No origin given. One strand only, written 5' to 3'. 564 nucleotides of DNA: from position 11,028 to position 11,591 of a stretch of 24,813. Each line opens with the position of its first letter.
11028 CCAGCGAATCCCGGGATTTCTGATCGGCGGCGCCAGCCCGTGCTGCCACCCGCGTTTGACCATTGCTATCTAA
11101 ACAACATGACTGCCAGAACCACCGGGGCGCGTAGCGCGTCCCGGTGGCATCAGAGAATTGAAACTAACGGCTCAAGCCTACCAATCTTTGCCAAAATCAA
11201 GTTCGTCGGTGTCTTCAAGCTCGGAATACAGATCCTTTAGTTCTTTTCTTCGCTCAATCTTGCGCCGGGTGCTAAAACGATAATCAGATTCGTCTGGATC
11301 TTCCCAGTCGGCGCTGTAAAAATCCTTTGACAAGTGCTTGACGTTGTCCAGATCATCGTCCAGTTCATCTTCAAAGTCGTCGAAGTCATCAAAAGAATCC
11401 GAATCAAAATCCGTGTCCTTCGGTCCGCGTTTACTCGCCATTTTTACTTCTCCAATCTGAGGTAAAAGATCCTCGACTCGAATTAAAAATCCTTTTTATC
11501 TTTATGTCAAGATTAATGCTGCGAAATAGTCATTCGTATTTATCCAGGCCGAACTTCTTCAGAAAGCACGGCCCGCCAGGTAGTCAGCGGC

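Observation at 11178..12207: Candidate new regulon: urate-type MarR repressing a small acidic protein through twin operators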

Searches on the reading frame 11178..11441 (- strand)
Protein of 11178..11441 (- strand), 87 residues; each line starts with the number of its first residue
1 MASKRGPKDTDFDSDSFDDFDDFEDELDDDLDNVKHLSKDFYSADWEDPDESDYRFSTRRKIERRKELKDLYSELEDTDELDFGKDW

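Call 6: search_protein_families(library=pfam, proteins=[window:11178-11441:-], max_evalue=1)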
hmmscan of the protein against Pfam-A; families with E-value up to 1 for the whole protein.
window:11178-11441:- (87 aa): 1 family
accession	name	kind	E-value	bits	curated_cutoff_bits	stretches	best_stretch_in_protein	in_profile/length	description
PF01484.22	Col_cuticle_N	-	0.31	11.6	23.5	1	17-42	22-47/50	Nematode cuticle collagen N-terminal domain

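Call 7: search_protein_families(library=ncbifam, proteins=[window:11178-11441:-], max_evalue=1)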
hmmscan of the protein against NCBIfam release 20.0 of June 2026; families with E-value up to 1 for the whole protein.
window:11178-11441:- (87 aa): 0 families

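Call 10: find_encoding_contigs(protein=window:11178-11441:-, flank=3000, max_places=10)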
Protein window:11178-11441:- (87 aa): 5 contigs read that carry it; 5 places shown.
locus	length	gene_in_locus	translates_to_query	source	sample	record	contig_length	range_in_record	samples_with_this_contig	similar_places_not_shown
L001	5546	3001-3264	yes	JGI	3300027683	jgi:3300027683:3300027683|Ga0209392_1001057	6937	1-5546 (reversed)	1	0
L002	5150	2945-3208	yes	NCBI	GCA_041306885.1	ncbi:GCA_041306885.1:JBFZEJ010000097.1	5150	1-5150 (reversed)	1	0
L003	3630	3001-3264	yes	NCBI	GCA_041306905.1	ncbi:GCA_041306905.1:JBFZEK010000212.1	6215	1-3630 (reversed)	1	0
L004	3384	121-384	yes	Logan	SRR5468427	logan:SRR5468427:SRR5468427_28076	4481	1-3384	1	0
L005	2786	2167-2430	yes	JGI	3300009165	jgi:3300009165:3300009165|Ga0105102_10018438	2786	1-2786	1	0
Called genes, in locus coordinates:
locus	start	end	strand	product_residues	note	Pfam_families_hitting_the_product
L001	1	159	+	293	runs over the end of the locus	PF03279:Lip_A_acyltrans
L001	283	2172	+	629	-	PF00224:PK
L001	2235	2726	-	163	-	PF22381:Staph_reg_Sar_Rot (weak), PF01047:MarR, PF12802:MarR_2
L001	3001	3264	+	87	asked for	-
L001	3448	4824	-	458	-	PF01210:NAD_Gly3P_dh_N (faint), PF01262:AlaDh_PNT_C (faint), PF01488:Shikimate_DH (faint), PF02254:TrkA_N, PF13241:NAD_binding_7 (weak), PF02080:TrkA_C, PF02254:TrkA_N, PF02080:TrkA_C, +5 more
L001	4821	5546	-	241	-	?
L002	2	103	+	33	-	?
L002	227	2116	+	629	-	PF00224:PK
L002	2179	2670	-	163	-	PF22381:Staph_reg_Sar_Rot (weak), PF01047:MarR, PF12802:MarR_2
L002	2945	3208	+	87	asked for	-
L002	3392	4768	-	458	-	PF01210:NAD_Gly3P_dh_N (faint), PF01262:AlaDh_PNT_C (faint), PF01488:Shikimate_DH (faint), PF02254:TrkA_N, PF13241:NAD_binding_7 (weak), PF02080:TrkA_C, PF02254:TrkA_N, PF02080:TrkA_C, +5 more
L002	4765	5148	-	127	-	?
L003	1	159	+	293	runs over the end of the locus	PF03279:Lip_A_acyltrans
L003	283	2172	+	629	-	PF00224:PK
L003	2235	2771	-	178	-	PF22381:Staph_reg_Sar_Rot (weak), PF01047:MarR, PF12802:MarR_2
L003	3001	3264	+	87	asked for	-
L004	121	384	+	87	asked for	-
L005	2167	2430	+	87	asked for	-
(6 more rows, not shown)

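Call 25: search_protein_representatives(protein=window:11178-11441:-)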
Query: 87 residues. Proteins with E-value up to 0.001 (for the whole library): 20; up to 1e-10: 6; up to 1e-30: 0. The best 20 are listed.
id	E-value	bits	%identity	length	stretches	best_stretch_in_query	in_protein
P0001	7.5e-20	87.5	53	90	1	1-87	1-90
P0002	6.6e-15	71.7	52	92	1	1-83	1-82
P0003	2.5e-12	63.5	48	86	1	4-87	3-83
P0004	2.5e-12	63.4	50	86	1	1-87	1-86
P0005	1.5e-11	60.9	49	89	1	1-85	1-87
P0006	5.3e-11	59.2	44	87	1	3-87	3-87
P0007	4.7e-10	56.2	74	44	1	1-42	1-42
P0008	3.4e-08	50.2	46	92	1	5-87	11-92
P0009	3.3e-07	47.1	50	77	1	15-80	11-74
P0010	7.6e-07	45.9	47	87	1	13-87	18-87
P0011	2.1e-06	44.5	46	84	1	13-87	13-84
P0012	2.8e-06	44.1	42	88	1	12-87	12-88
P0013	4.0e-06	43.6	42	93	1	7-87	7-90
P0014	5.3e-06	43.2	52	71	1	15-80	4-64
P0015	1.7e-05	41.6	40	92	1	1-87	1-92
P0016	1.9e-05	41.4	43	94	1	2-87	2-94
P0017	2.2e-05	41.3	41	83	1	11-87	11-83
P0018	2.3e-05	41.2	40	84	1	20-87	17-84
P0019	4.1e-05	40.4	40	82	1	16-80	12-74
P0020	6.9e-04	36.5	42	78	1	20-83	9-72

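Call 27: find_related_loci(query=A1, collection=metagenome_contigs, flank=3000)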
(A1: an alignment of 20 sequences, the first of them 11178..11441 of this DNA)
Query A1 (87 aa) in metagenome_contigs; peptide patterns used: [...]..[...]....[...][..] (x = any residue, [..] = any of these).
600 stretches matched a pattern (row limit reached: there are more); 90 encode a relative of the query (tblastn E <= 1e-3); the best 80 are kept; 80 distinct loci.
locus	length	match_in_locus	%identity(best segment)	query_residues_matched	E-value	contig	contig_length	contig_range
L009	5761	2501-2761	99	1-87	2e-50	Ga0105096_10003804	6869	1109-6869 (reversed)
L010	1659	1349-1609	74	1-87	3e-32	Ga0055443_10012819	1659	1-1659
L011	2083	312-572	72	1-87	3e-31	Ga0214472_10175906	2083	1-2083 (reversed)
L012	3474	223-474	71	1-87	1e-28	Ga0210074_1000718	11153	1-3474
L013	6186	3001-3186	76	26-87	7e-27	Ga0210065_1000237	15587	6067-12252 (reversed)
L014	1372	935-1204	61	1-87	5e-26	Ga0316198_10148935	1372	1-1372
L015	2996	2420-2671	57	1-87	2e-25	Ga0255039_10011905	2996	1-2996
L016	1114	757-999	69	1-87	1e-24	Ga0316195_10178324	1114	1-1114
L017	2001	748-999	54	1-87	4e-24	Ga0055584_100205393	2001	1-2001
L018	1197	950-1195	68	1-84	3e-24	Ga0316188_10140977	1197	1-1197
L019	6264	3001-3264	52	1-87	1e-23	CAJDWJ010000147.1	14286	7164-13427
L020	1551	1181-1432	54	1-87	2e-23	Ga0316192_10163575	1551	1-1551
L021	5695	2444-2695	52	1-87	7e-23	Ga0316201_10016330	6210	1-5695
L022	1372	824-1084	46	1-87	6e-23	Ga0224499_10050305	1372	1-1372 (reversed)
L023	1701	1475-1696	60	1-77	1e-22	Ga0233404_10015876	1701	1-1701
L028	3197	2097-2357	52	1-87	4e-21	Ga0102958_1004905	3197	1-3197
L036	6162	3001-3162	63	34-87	1e-18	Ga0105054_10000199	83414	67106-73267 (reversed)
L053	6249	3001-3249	44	1-87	1e-12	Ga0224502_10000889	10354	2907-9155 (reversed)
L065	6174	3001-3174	49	29-87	4e-10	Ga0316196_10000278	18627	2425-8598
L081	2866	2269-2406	53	37-85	9e-9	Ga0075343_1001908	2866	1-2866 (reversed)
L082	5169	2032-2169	50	37-86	1e-8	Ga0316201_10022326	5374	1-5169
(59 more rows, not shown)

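Call 28: search_protein_families(library=pfam, alignment_id=A1, max_evalue=0.1)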
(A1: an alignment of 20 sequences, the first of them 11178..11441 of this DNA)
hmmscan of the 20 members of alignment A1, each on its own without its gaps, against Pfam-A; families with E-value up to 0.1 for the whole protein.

A. member 1, window:11178-11441:- (87 aa): 0 families

B. families by the number of members that match (of 20 scanned): 7 families
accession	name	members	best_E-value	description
PF05830.17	NodZ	1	0.0044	Nodulation protein Z (NodZ)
PF09504.16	RE_Bsp6I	1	0.007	Bsp6I restriction endonuclease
PF15012.11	DUF4519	1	0.039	Domain of unknown function (DUF4519)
PF07303.18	Occludin_ELL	1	0.052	Occludin homology domain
PF00672.30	HAMP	1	0.053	HAMP domain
PF24785.1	RXYLT1_C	1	0.053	RXYLT1 C-terminal domain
PF12423.13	KIF1B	1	0.056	Kinesin protein 1B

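Call 36: search_protein_families(library=ncbifam, alignment_id=A1, max_evalue=1)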
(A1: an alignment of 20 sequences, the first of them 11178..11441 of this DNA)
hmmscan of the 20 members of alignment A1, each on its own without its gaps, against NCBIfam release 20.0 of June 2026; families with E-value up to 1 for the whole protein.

A. member 1, window:11178-11441:- (87 aa): 0 families

B. families by the number of members that match (of 20 scanned): 6 families
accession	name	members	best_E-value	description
NF046101.1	PA3496_fam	13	1.8e-08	PA3496 family putative envelope integrity protein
TIGR01627.1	A_thal_3515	1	0.019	TIGR01627 domain-containing protein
NF011229.0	PRK14636.1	1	0.065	ribosome maturation protein RimP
NF005889.0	PRK07850.1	1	0.36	steroid 3-ketoacyl-CoA thiolase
NF007061.0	PRK09506.1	1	0.36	bifunctional glycosyl transferase/transpeptidase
NF007454.0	PRK10019.1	1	0.47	nickel/cobalt efflux transporter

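Call 37: search_protein_families(library=ncbifam, proteins=[P0003, P0004, P0005, P0008, P0009, P0010, P0013, P0014, P0018, P0020], max_evalue=1)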
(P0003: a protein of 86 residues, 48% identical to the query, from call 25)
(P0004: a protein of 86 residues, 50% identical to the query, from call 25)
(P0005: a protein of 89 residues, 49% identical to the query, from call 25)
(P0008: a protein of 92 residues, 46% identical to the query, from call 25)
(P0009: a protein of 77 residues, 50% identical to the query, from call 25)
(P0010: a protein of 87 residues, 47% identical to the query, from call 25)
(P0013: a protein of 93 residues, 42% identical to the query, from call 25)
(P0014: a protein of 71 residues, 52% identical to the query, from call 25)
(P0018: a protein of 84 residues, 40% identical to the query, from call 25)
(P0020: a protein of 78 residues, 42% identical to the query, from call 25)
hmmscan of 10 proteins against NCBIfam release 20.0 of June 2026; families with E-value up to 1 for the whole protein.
P0003 (86 aa): 1 family
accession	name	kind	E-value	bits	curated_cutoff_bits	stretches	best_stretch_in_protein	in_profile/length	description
NF046101.1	PA3496_fam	subfamily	0.00037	20.8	22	1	25-76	4-53/54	PA3496 family putative envelope integrity protein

P0004 (86 aa): 2 families
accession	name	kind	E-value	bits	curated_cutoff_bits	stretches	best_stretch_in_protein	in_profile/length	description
NF046101.1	PA3496_fam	subfamily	0.0041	17.5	22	1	43-79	17-53/54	PA3496 family putative envelope integrity protein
NF011229.0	PRK14636.1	equivalog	0.065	13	230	1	38-83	86-130/176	ribosome maturation protein RimP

P0005 (89 aa): 1 family
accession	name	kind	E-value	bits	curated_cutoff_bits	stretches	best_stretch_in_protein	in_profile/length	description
NF046101.1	PA3496_fam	subfamily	0.00018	21.9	22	1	30-81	4-53/54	PA3496 family putative envelope integrity protein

P0008 (92 aa): 1 family
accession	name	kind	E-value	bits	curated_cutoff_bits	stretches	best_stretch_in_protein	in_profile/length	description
NF046101.1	PA3496_fam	subfamily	0.68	10.4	22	0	34-85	1-53/54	PA3496 family putative envelope integrity protein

P0009 (77 aa): 1 family
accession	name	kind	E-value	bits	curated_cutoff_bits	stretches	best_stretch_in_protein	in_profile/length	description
TIGR01627.1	A_thal_3515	domain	0.019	14.7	149.85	1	20-48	118-146/225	TIGR01627 domain-containing protein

P0010 (87 aa): 0 families

P0013 (93 aa): 2 families
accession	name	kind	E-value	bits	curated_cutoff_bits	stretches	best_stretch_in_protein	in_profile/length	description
NF046101.1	PA3496_fam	subfamily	4.3e-05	23.8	22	1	57-84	27-54/54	PA3496 family putative envelope integrity protein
NF005889.0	PRK07850.1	equivalog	0.36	9.8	515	1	34-84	129-180/387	steroid 3-ketoacyl-CoA thiolase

P0014 (71 aa): 1 family
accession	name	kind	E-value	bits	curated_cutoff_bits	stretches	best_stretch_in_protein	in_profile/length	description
NF046101.1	PA3496_fam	subfamily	0.00048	20.5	22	1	14-63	4-52/54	PA3496 family putative envelope integrity protein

P0018 (84 aa): 0 families

P0020 (78 aa): 1 family
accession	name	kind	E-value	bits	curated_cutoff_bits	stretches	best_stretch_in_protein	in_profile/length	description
NF046101.1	PA3496_fam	subfamily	0.001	19.4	22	1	18-69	3-53/54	PA3496 family putative envelope integrity protein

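Call 41: predict_structure(alignment_id=A1)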
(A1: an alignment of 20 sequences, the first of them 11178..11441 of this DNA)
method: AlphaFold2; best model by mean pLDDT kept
length: 87 residues; sequences in the alignment: 20
mean_pLDDT: 63.0   pTM: 0.26
mean pLDDT of the five models: 63.0, 61.0, 60.6, 60.0, 58.5
residues with pLDDT >= 90: 0; 70-90: 20; 50-70: 60; < 50: 7
segments of 3 or more residues with pLDDT < 50: 49-51
pLDDT, mean of each block of 10 residues (from residue 1): 59 59 59 57 51 66 88 73 52
secondary structure, 60 per line:
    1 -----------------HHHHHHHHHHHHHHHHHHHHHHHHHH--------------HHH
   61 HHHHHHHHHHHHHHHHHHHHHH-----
elements in order: H18-43 H58-82

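Call 53: list_cluster_members(proteins=[window:11178-11441:-, window:11716-12207:+, P0001, P0002, P0013, P0016, P0019, P0005])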
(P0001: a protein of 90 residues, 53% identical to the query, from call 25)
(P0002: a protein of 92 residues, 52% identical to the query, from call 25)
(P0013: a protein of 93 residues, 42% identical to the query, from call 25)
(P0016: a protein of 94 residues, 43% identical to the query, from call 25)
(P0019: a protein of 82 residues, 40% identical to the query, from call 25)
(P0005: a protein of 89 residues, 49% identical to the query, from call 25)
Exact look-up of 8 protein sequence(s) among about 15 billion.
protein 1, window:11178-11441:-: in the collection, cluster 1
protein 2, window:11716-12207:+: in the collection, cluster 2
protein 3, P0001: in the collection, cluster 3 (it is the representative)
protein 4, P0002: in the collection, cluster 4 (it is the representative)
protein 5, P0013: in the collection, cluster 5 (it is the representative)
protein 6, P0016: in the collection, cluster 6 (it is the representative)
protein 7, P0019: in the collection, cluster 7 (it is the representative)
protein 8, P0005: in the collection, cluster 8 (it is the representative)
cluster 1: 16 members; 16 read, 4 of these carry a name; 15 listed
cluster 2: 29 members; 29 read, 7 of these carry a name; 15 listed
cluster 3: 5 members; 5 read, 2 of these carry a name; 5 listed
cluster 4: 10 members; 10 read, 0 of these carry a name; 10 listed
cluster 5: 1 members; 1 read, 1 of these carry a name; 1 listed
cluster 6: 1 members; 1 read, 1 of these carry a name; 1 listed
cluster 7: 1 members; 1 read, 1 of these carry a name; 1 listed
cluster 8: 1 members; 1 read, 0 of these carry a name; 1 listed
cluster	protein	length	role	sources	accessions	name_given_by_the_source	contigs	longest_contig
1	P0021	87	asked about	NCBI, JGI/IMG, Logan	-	-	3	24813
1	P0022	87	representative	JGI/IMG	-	-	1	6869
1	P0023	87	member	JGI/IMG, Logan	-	hypothetical protein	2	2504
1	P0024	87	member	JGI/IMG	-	hypothetical protein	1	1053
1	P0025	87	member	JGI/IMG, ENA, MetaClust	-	\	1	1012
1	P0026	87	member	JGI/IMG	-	hypothetical protein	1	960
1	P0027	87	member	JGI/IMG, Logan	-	-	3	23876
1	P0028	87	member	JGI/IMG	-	-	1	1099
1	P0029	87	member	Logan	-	-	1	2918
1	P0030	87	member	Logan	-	-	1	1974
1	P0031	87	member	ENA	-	-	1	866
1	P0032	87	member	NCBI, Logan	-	-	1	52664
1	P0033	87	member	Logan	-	-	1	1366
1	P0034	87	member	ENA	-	-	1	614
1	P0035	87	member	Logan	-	-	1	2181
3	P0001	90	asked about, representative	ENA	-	-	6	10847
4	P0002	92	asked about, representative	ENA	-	-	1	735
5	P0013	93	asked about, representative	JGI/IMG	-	hypothetical protein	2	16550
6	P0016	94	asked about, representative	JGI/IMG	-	hypothetical protein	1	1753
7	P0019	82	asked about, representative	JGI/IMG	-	hypothetical protein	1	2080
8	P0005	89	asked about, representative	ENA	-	-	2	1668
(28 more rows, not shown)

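Call 63: find_homologous_proteins(query=P0013, max_evalue=0.001)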
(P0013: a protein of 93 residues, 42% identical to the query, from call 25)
Query P0013 (93 aa): 9 proteins with E <= 0.001 among 9 candidates.
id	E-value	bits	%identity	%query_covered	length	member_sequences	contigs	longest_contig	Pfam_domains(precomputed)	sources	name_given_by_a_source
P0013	3.9e-56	206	100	100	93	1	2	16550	-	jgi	jgi:hypothetical protein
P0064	9.5e-17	79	46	97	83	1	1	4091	-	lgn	-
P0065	5.3e-15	74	56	58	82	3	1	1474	-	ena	-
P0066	1.7e-14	72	60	55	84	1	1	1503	-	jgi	jgi:hypothetical protein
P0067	1.9e-14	72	52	54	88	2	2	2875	-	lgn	-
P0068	3.7e-13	68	46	96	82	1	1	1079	-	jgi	jgi:hypothetical protein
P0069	1.0e-12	66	51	55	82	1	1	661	-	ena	-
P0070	1.8e-12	66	48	58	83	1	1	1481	-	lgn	-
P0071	1.8e-9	56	41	97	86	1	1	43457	-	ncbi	-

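Call 64: find_homologous_proteins(query=A1, max_evalue=0.001)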
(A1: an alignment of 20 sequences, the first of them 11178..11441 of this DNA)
Query A1 (20 sequences) (87 aa, profile of the alignment): 428 proteins with E <= 0.001 among 4624 candidates; the best 120 are listed.
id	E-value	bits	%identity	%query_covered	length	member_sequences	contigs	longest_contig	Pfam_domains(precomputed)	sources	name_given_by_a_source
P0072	1.2e-30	124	58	100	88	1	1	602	-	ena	-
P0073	1.9e-30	123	48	100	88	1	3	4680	-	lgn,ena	-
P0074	2.1e-30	123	66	100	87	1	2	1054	-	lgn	-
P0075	3.8e-30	122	58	66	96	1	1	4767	-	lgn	-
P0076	6.0e-30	121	74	100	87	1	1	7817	-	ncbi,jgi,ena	ncbi:MAG TPA: hypothetical protein VIS57_04535 [Xanthomonadales bacterium]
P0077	1.3e-29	120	84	100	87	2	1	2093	-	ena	-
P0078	1.8e-29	120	60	100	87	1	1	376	-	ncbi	-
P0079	2.2e-29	120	76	100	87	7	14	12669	-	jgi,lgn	jgi:hypothetical protein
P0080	4.1e-29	119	57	100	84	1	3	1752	-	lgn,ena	-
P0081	4.3e-29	119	69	74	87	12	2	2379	-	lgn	-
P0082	1.2e-28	117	54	100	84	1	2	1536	-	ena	-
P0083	1.5e-28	117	69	62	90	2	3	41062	-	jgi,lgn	jgi:hypothetical protein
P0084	1.6e-28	117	46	100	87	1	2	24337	-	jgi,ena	-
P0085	1.8e-28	117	55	100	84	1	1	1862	-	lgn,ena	-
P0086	1.9e-28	117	53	100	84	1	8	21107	-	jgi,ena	-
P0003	1.4e-27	114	46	62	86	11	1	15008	-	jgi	jgi:hypothetical protein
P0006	7.8e-27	111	44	100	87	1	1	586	-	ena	-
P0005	1.1e-26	111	60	48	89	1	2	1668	-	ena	-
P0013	2.9e-26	110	41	100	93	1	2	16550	-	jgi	jgi:hypothetical protein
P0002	1.7e-25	107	51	100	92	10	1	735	-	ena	-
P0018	3.8e-25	106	43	62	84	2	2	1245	-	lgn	-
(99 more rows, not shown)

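Call 72: search_protein_families(library=pfam, proteins=[L013:3277-4737:-, L028:423-1334:+, L065:3280-4392:-, L081:615-1976:-, L015:204-1439:-, L019:1769-2278:-, L082:2209-2943:+, L036:3670-4428:+, L053:990-2384:-], max_evalue=0.00001)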
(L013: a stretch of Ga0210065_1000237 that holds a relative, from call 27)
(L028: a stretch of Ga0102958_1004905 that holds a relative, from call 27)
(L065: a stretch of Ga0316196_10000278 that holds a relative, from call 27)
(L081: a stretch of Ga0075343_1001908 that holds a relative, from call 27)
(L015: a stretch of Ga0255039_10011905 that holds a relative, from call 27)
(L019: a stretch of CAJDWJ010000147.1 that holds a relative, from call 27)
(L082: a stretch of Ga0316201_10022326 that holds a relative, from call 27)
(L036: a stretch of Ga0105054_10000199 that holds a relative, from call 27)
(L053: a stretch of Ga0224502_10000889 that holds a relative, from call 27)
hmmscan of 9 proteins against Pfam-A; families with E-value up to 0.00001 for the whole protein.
L013:3277-4737:- (486 aa): 1 family
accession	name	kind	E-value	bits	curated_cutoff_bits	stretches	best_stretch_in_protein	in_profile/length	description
PF02386.22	TrkH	-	2.3e-88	297.3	27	1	45-481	8-497/502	Cation transport protein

L028:423-1334:+ (303 aa): 5 families
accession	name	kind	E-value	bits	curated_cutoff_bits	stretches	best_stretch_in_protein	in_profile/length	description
PF08443.16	RimK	-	5.8e-67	225.4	21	1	100-288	2-188/188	RimK-like ATP-grasp domain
PF18030.7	Rimk_N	-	1.5e-44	150.7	26.4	1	3-96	1-94/94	RimK PreATP-grasp domain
PF02955.21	GSH-S_ATP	-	1.5e-15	57.5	23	1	139-273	33-171/175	Prokaryotic glutathione synthetase, ATP-grasp domain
PF14397.11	ATPgrasp_ST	-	4.4e-10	39.7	31.4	0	90-225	10-176/278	Sugar-transfer associated ATP-grasp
PF02655.19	ATP-grasp_3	-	1.7e-08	35.1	23.2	1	101-265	3-155/160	ATP-grasp domain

L065:3280-4392:- (370 aa): 1 family
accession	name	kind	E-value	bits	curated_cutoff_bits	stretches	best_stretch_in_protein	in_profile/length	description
PF01544.23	CorA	-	8.5e-64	216.1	27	1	82-365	4-291/292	CorA-like Mg2+ transporter protein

L081:615-1976:- (453 aa): 3 families
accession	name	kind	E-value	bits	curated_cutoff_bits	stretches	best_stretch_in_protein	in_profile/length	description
PF01769.21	MgtE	-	7.9e-33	113.8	27.6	1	321-443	1-124/125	Divalent cation transporter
PF03448.22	MgtE_N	-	3.8e-21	76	25.9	1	33-133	2-102/102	MgtE intracellular N domain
PF00571.33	CBS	-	2.6e-14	53.7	24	1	209-255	10-56/57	CBS domain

L015:204-1439:- (411 aa): 1 family
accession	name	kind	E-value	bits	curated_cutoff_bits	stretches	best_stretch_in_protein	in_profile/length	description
PF07690.21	MFS_1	-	8.2e-21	74.7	33.4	2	205-381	3-176/347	Major Facilitator Superfamily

L019:1769-2278:- (169 aa): 1 family
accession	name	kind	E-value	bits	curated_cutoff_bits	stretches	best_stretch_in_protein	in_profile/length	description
PF05618.17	Zn_protease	-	7.9e-35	120.2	27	1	27-161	2-136/138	Putative ATP-dependent zinc protease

L082:2209-2943:+ (244 aa): 2 families
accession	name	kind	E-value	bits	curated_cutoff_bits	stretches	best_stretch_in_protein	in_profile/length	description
PF02777.23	Sod_Fe_C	-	1.1e-41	141.4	20.9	1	142-241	2-101/102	Iron/manganese superoxide dismutases, C-terminal domain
PF00081.27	Sod_Fe_N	-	4e-33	114.2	27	1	54-134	1-82/82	Iron/manganese superoxide dismutases, alpha-hairpin domain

L036:3670-4428:+ (252 aa): 1 family
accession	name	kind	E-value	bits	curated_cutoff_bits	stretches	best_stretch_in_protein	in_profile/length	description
PF00535.33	Glycos_transf_2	-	6.2e-12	46.2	23.3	1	25-132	22-128/168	Glycosyl transferase family 2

L053:990-2384:- (464 aa): 2 families
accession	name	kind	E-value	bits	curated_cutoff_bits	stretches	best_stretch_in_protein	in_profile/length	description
PF01266.30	DAO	-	2.6e-56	192.1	27.9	1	39-401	1-353/353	FAD dependent oxidoreductase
PF01946.23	Thi4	-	2.3e-06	27.5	26.2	1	36-80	16-59/235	Thi4 family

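Call 75: search_protein_families(library=phrogs, alignment_id=A1, max_evalue=0.01)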
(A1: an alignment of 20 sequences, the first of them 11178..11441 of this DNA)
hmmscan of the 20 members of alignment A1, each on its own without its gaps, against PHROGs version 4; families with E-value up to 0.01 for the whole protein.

A. member 1, window:11178-11441:- (87 aa): 0 families

B. families by the number of members that match (of 20 scanned): 0 families
